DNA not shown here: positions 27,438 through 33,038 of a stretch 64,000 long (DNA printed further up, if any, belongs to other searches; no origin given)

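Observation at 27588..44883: Atypical class-1-DISARM-like operon: DrmA-DrmB fusion, DrmD, two methyltransferases, an AlbA_2 protein, and no DrmC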

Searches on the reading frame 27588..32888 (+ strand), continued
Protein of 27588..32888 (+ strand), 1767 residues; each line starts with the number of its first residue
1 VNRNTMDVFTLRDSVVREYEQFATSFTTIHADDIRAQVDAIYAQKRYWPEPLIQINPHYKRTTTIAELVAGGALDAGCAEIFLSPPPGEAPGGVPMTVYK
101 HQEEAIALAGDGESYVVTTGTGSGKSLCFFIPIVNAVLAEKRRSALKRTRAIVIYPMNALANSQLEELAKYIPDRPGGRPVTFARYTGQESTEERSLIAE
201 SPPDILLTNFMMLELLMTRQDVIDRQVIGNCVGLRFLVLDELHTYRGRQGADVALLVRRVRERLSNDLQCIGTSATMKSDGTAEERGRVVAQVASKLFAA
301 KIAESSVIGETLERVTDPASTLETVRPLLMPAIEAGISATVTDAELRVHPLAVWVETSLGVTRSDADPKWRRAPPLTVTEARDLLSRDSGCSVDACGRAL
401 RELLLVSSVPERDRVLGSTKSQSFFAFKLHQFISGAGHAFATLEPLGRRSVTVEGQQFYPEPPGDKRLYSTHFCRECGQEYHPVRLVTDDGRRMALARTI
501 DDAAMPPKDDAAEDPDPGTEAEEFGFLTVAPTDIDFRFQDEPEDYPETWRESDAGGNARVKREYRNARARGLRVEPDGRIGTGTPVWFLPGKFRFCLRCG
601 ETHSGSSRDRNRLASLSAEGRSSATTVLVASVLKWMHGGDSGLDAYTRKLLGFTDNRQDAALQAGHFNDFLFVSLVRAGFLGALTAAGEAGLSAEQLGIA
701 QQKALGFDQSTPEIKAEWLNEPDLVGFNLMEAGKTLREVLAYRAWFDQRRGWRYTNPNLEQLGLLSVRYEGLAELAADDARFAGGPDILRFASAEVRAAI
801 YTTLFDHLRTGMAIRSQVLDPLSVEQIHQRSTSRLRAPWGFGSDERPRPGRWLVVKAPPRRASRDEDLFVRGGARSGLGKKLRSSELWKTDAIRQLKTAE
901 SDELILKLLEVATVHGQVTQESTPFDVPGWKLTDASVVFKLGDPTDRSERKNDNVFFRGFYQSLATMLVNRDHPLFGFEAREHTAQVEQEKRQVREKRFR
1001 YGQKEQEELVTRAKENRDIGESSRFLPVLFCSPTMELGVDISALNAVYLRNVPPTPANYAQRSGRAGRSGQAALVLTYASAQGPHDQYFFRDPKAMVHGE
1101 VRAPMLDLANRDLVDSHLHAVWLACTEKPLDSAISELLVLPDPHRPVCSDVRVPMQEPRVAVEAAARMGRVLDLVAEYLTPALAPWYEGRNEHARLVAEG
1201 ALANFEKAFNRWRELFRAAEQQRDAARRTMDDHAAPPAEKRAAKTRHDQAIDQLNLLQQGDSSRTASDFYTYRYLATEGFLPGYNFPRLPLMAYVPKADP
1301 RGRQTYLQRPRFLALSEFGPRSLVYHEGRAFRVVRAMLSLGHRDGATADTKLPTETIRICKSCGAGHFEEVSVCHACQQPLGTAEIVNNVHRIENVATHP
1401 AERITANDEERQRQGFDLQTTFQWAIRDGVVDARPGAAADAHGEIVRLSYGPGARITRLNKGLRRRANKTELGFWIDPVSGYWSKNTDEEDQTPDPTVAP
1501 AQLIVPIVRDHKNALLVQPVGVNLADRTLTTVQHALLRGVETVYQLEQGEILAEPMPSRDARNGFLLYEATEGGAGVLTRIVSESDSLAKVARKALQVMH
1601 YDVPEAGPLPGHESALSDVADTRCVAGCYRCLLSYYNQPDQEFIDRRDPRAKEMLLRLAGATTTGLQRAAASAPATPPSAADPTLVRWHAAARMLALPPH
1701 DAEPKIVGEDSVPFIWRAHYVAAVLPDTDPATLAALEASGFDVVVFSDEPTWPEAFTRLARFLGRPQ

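Call 16: find_homologous_proteins(query=window:27588-32888:+, max_evalue=1e-10)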
Query window:27588-32888:+ (1767 aa): 8000 proteins with E <= 1e-10 among 8000 candidates; the best 120 are listed.
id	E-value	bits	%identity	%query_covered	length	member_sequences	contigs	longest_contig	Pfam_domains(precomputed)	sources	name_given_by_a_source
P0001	0.0e+0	3437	86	100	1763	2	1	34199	PF00270.36,PF09369.16,PF00271.38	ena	-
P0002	0.0e+0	3194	81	100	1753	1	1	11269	PF00270.36,PF09369.16,PF00271.38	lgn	-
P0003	0.0e+0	3132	100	77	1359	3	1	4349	PF09369.16,PF00271.38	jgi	jgi:hypothetical protein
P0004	0.0e+0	3078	77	100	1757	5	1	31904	PF00270.36,PF09369.16,PF00271.38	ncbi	-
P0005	0.0e+0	3048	77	100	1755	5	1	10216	PF00270.36,PF09369.16,PF00271.38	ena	-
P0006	0.0e+0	3041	77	100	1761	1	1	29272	PF00270.36,PF09369.16,PF00271.38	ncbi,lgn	-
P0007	0.0e+0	3004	76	100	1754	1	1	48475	PF00270.36,PF09369.16,PF00271.38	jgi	jgi:superfamily II DNA/RNA helicase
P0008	0.0e+0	3003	75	99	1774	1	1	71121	PF00270.36,PF09369.16,PF00271.38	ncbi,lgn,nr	ncbi:MAG: DEAD/DEAH box helicase [Pseudomonadota bacterium]|nr:DEAD/DEAH box helicase [Pseudomonadot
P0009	0.0e+0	2996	76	99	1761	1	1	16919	PF00270.36,PF09369.16,PF00271.38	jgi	-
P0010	0.0e+0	2937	74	100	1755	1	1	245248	PF00270.36,PF09369.16,PF00271.38,PF27116.1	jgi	jgi:superfamily II DNA/RNA helicase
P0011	0.0e+0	2892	74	100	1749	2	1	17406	PF00270.36,PF09369.16,PF00271.38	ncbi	-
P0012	0.0e+0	2872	73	100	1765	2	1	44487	PF00270.36,PF09369.16,PF00271.38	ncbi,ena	-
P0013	0.0e+0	2863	72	100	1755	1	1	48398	PF00270.36,PF09369.16,PF00271.38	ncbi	-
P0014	0.0e+0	2798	71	100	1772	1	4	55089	PF00270.36,PF09369.16,PF00271.38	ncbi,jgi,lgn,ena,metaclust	metaclust:\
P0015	0.0e+0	2792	71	100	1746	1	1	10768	PF00270.36,PF09369.16,PF00271.38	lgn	-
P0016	0.0e+0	2751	70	100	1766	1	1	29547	PF00270.36,PF09369.16,PF00271.38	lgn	-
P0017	0.0e+0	2722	70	100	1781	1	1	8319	PF00270.36,PF09369.16,PF00271.38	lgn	-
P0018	0.0e+0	2698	70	100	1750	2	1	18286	PF00270.36,PF09369.16,PF00271.38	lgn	-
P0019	0.0e+0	2698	70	100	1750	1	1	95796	PF00270.36,PF09369.16,PF00271.38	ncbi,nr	ncbi:DEAD/DEAH box helicase [Myxococcota bacterium]|nr:DEAD/DEAH box helicase [Myxococcota bacterium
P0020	0.0e+0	2697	70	100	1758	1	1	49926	PF00270.36,PF09369.16,PF00271.38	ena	-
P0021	0.0e+0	2684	69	100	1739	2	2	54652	PF00270.36,PF09369.16,PF00271.38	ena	-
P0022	0.0e+0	2679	68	100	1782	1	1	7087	PF00270.36,PF09369.16,PF00271.38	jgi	jgi:superfamily II DNA/RNA helicase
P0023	0.0e+0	2668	68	100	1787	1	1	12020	PF00270.36,PF09369.16,PF00271.38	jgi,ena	-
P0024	0.0e+0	2663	68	100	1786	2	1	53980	PF00270.36,PF09369.16,PF00271.38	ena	-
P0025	0.0e+0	2658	68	100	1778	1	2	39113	PF00270.36,PF09369.16,PF00271.38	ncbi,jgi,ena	-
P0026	0.0e+0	2656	69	100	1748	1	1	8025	PF00270.36,PF09369.16,PF00271.38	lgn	-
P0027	0.0e+0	2645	67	100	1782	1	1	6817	PF00270.36,PF09369.16,PF00271.38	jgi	jgi:superfamily II DNA/RNA helicase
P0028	0.0e+0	2634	68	100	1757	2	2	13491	PF00270.36,PF09369.16,PF00271.38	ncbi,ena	-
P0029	0.0e+0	2632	68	100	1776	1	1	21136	PF00270.36,PF09369.16,PF00271.38,PF27116.1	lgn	-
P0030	0.0e+0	2629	67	100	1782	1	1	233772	PF00270.36,PF09369.16,PF00271.38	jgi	jgi:Lhr-like helicase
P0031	0.0e+0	2628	67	100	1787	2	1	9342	PF00270.36,PF09369.16,PF00271.38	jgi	jgi:hypothetical protein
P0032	0.0e+0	2625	68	100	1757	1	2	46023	PF00270.36,PF09369.16,PF00271.38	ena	-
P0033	0.0e+0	2624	67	100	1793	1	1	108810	PF00270.36,PF09369.16,PF00271.38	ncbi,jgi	jgi:hypothetical protein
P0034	0.0e+0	2617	67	100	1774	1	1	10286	PF00270.36,PF09369.16,PF00271.38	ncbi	-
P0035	0.0e+0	2614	67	100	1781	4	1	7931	PF00270.36,PF09369.16,PF00271.38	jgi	jgi:hypothetical protein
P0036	0.0e+0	2613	66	100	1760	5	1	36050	PF00270.36,PF09369.16,PF00271.38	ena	-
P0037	0.0e+0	2610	67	100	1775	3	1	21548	PF00270.36,PF09369.16,PF00271.38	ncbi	-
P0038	0.0e+0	2610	67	100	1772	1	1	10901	PF00270.36,PF09369.16,PF00271.38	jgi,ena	-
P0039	0.0e+0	2609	67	100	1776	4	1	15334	PF00270.36,PF09369.16,PF00271.38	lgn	-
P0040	0.0e+0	2608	67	100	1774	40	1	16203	PF00270.36,PF09369.16,PF00271.38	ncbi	ncbi:MAG: DEAD/DEAH box helicase [Polyangia bacterium]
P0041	0.0e+0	2608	66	100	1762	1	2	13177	PF00270.36,PF09369.16,PF00271.38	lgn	-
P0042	0.0e+0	2608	66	100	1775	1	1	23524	PF00270.36,PF09369.16,PF00271.38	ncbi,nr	ncbi:DEAD/DEAH box helicase [bacterium]|nr:DEAD/DEAH box helicase [bacterium]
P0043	0.0e+0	2607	67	100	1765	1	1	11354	PF00270.36,PF09369.16,PF00271.38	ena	-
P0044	0.0e+0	2607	67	100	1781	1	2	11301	PF00270.36,PF09369.16,PF00271.38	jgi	jgi:superfamily II DNA/RNA helicase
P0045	0.0e+0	2601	67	100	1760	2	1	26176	PF00270.36,PF09369.16,PF00271.38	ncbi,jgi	jgi:hypothetical protein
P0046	0.0e+0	2600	67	100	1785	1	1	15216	PF00270.36,PF09369.16,PF00271.38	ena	-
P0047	0.0e+0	2599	66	100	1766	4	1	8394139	PF00270.36,PF09369.16,PF00271.38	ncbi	ncbi:DEAD/DEAH box helicase [Myxococcaceae bacterium GXIMD 01537]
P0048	0.0e+0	2597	66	100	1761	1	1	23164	PF00270.36,PF09369.16,PF00271.38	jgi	jgi:hypothetical protein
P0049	0.0e+0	2596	67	100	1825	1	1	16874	PF00270.36,PF09369.16,PF00271.38,PF27116.1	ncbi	-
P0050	0.0e+0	2596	66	100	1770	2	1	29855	PF00270.36,PF09369.16,PF00271.38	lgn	-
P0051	0.0e+0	2595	66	100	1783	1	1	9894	PF00270.36,PF09369.16,PF00271.38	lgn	-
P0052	0.0e+0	2595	67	100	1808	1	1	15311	PF00270.36,PF09369.16,PF00271.38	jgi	jgi:ATP-dependent helicase YprA (DUF1998 family)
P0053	0.0e+0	2595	66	100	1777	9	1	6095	PF00270.36,PF09369.16,PF00271.38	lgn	-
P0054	0.0e+0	2593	67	100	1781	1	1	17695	PF00270.36,PF09369.16,PF00271.38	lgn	-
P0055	0.0e+0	2593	66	100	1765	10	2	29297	PF00270.36,PF09369.16,PF00271.38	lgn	-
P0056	0.0e+0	2593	67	100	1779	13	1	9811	PF00270.36,PF09369.16,PF00271.38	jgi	jgi:RAD3-like DEAD/DEAH box helicase/uncharacterized protein DUF1998/helicase-like protein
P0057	0.0e+0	2592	67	100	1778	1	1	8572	PF00270.36,PF09369.16,PF00271.38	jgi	jgi:superfamily II DNA/RNA helicase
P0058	0.0e+0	2591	67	100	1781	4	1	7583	PF00270.36,PF09369.16,PF00271.38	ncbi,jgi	ncbi:MAG: hypothetical protein RLZZ450_5588 [Pseudomonadota bacterium]|jgi:hypothetical protein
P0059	0.0e+0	2590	66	100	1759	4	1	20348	PF00270.36,PF09369.16,PF00271.38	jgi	jgi:hypothetical protein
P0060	0.0e+0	2590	67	100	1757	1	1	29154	PF00270.36,PF09369.16,PF00271.38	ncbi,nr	ncbi:MAG: DEAD/DEAH box helicase [Deltaproteobacteria bacterium]|nr:DEAD/DEAH box helicase [Deltapro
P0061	0.0e+0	2587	66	100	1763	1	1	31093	PF00270.36,PF09369.16,PF00271.38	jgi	jgi:superfamily II DNA/RNA helicase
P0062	0.0e+0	2585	66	100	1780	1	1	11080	PF00270.36,PF09369.16,PF00271.38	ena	-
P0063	0.0e+0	2585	66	100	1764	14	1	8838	PF00270.36,PF09369.16,PF00271.38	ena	-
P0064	0.0e+0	2584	66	100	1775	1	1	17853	PF00270.36,PF09369.16,PF00271.38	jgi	-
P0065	0.0e+0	2583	66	100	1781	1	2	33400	PF00270.36,PF09369.16,PF00271.38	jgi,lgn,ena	-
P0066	0.0e+0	2583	67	100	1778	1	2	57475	PF00270.36,PF09369.16,PF00271.38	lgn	-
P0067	0.0e+0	2582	66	100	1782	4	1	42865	PF00270.36,PF09369.16,PF00271.38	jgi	jgi:superfamily II DNA/RNA helicase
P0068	0.0e+0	2582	66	100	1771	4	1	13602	PF00270.36,PF09369.16,PF00271.38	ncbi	-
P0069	0.0e+0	2582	66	100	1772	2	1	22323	PF00270.36,PF09369.16,PF00271.38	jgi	jgi:RAD3-like DEAD/DEAH box helicase/uncharacterized protein DUF1998/helicase-like protein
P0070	0.0e+0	2582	66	100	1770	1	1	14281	PF00270.36,PF09369.16,PF00271.38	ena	-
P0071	0.0e+0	2580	66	100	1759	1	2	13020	PF00270.36,PF09369.16,PF00271.38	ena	-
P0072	0.0e+0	2580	66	100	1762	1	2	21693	PF00270.36,PF09369.16,PF00271.38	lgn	-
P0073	0.0e+0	2579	66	100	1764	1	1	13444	PF00270.36,PF09369.16,PF00271.38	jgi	jgi:superfamily II DNA/RNA helicase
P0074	0.0e+0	2579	67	100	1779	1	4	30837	PF00270.36,PF09369.16,PF00271.38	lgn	-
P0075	0.0e+0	2579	66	100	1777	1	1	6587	PF00270.36,PF09369.16,PF00271.38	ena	-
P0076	0.0e+0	2578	67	100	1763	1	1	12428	PF00270.36,PF09369.16,PF00271.38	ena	-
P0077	0.0e+0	2578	67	100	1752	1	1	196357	PF00270.36,PF09369.16,PF00271.38,PF27116.1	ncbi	ncbi:MAG: DEAD/DEAH box helicase [Myxococcota bacterium]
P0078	0.0e+0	2576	65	100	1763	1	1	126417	PF00270.36,PF09369.16,PF00271.38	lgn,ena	-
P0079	0.0e+0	2576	66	100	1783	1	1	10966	PF00270.36,PF09369.16,PF00271.38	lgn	-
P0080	0.0e+0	2575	66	100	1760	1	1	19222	PF00270.36,PF09369.16,PF00271.38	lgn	-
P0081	0.0e+0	2575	67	100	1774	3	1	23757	PF00270.36,PF09369.16,PF00271.38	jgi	jgi:hypothetical protein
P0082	0.0e+0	2574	66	100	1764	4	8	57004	PF00270.36,PF09369.16,PF00271.38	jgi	-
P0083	0.0e+0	2573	66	100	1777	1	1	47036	PF00270.36,PF09369.16,PF00271.38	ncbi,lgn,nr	ncbi:MAG: DEAD/DEAH box helicase [Candidatus Rokubacteria bacterium]|nr:DEAD/DEAH box helicase [Cand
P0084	0.0e+0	2571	66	100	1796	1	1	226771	PF00270.36,PF09369.16,PF00271.38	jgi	jgi:hypothetical protein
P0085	0.0e+0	2571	66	100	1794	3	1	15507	PF00270.36,PF09369.16,PF00271.38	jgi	jgi:hypothetical protein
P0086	0.0e+0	2570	66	100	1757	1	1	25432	PF00270.36,PF09369.16,PF00271.38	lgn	-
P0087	0.0e+0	2570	66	99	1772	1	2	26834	PF00270.36,PF09369.16,PF00271.38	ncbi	-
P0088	0.0e+0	2569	66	100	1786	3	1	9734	PF00270.36,PF09369.16,PF00271.38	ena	-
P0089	0.0e+0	2569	66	100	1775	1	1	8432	PF00270.36,PF09369.16,PF00271.38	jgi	jgi:Lhr-like helicase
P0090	0.0e+0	2568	66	100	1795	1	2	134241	PF00270.36,PF09369.16,PF00271.38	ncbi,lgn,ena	-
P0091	0.0e+0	2567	66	100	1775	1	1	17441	PF00270.36,PF09369.16,PF00271.38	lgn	-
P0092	0.0e+0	2566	65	100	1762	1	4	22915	PF00270.36,PF09369.16,PF00271.38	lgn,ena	-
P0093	0.0e+0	2566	66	100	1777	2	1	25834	PF00270.36,PF09369.16,PF00271.38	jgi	jgi:hypothetical protein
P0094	0.0e+0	2566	66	99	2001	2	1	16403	PF00270.36,PF09369.16,PF00271.38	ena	-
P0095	0.0e+0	2566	66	100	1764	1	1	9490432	PF00270.36,PF09369.16,PF00271.38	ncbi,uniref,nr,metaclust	ncbi:Helicase, C-terminal:Type III restriction enzyme [Myxococcus hansupus]|uniref:Helicase, C-termi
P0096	0.0e+0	2564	66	100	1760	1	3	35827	PF00270.36,PF09369.16,PF00271.38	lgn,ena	-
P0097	0.0e+0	2564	66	100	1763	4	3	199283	PF00270.36,PF09369.16,PF00271.38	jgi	jgi:superfamily II DNA/RNA helicase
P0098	0.0e+0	2564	65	100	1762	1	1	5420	PF00270.36,PF09369.16,PF00271.38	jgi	-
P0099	0.0e+0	2564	65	100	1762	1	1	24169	PF00270.36,PF09369.16,PF00271.38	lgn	-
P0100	0.0e+0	2563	65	99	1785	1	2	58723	PF00270.36,PF09369.16,PF00271.38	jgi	jgi:superfamily II DNA/RNA helicase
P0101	0.0e+0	2563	66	100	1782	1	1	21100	PF00270.36,PF09369.16,PF00271.38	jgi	jgi:hypothetical protein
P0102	0.0e+0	2563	66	100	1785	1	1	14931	PF00270.36,PF09369.16,PF00271.38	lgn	-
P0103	0.0e+0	2563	66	100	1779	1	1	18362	PF00270.36,PF09369.16,PF00271.38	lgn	-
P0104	0.0e+0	2563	66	100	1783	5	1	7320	PF00270.36,PF09369.16,PF00271.38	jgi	-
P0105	0.0e+0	2563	66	100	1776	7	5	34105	PF00270.36,PF09369.16,PF00271.38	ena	-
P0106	0.0e+0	2563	66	100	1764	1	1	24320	PF00270.36,PF09369.16,PF00271.38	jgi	jgi:superfamily II DNA/RNA helicase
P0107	0.0e+0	2563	67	100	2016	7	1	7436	PF00270.36,PF09369.16,PF00271.38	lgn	-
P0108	0.0e+0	2563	67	100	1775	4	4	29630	PF00270.36,PF09369.16,PF00271.38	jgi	jgi:hypothetical protein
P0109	0.0e+0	2562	66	99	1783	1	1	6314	PF00270.36,PF09369.16,PF00271.38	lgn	-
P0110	0.0e+0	2562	66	100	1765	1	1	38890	PF00270.36,PF09369.16,PF00271.38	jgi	jgi:superfamily II DNA/RNA helicase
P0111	0.0e+0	2560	66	100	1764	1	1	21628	PF00270.36,PF09369.16,PF00271.38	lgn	-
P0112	0.0e+0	2560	66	100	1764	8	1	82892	PF00270.36,PF09369.16,PF00271.38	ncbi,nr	ncbi:MAG: DEAD/DEAH box helicase [Polyangiaceae bacterium]|nr:DEAD/DEAH box helicase [Polyangiaceae 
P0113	0.0e+0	2558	66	100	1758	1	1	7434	PF00270.36,PF09369.16,PF00271.38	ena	-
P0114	0.0e+0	2557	66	100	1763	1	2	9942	PF00270.36,PF09369.16,PF00271.38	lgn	-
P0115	0.0e+0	2557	66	100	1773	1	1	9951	PF00270.36,PF09369.16,PF00271.38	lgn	-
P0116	0.0e+0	2556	66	99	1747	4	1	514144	PF00270.36,PF09369.16,PF00271.38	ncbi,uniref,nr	ncbi:DEAD/DEAH box helicase [Paraburkholderia podalyriae]|uniref:DEAD/DEAH box helicase n=1 Tax=Para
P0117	0.0e+0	2556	65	100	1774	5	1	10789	PF00270.36,PF09369.16,PF00271.38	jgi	-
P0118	0.0e+0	2555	65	100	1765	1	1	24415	PF00270.36,PF09369.16,PF00271.38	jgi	jgi:superfamily II DNA/RNA helicase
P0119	0.0e+0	2555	65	100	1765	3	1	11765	PF00270.36,PF09369.16,PF00271.38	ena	-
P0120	0.0e+0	2554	65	100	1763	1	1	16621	PF00270.36,PF09369.16,PF00271.38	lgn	-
